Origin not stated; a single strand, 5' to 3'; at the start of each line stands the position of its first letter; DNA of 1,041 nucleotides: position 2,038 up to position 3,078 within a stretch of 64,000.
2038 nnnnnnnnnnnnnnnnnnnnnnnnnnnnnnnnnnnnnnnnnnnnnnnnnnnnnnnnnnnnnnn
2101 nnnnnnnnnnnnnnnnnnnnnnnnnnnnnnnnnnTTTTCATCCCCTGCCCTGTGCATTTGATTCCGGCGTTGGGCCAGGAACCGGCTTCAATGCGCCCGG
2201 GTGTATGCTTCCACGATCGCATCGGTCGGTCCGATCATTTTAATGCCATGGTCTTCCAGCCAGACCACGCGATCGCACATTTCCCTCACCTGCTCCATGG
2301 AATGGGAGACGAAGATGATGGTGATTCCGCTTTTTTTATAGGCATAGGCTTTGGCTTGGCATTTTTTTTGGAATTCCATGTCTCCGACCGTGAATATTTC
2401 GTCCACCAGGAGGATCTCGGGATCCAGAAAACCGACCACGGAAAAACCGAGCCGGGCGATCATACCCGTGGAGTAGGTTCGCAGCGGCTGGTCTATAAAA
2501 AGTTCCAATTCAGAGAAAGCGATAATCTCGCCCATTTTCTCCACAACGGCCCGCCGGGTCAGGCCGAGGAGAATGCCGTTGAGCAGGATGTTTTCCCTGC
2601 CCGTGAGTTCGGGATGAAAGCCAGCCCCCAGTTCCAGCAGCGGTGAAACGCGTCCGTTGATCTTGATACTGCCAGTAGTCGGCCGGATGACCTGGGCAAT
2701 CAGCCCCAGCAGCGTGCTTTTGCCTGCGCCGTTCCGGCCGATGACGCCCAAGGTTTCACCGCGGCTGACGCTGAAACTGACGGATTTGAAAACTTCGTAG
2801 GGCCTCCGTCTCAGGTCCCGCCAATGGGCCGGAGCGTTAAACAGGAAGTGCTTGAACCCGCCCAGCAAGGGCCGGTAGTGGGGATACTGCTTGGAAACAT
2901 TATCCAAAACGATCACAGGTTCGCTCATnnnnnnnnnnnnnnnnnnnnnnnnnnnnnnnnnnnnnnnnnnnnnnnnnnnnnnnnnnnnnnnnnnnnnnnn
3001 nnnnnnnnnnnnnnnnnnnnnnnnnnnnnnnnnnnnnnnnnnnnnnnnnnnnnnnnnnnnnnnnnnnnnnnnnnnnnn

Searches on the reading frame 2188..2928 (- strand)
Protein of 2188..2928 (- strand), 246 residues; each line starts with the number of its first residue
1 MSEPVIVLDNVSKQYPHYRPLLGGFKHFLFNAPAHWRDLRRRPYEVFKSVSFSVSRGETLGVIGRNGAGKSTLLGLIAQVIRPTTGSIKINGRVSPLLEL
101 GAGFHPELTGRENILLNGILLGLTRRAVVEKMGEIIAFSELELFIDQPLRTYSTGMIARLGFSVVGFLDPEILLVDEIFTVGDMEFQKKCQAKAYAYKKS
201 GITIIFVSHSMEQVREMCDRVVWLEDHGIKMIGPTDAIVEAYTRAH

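Call 53: search_protein_families(library=pfam, proteins=[window:2188-2928:-], max_evalue=0.001)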
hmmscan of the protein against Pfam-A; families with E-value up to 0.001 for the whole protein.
window:2188-2928:- (246 aa): 2 families
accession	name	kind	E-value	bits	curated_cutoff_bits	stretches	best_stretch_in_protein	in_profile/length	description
PF00005.33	ABC_tran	-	1.2e-18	68.5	25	1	48-178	2-135/137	ABC transporter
PF13555.12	AAA_29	-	8.8e-05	22.6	27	1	47-91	12-55/61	P-loop containing region of AAA domain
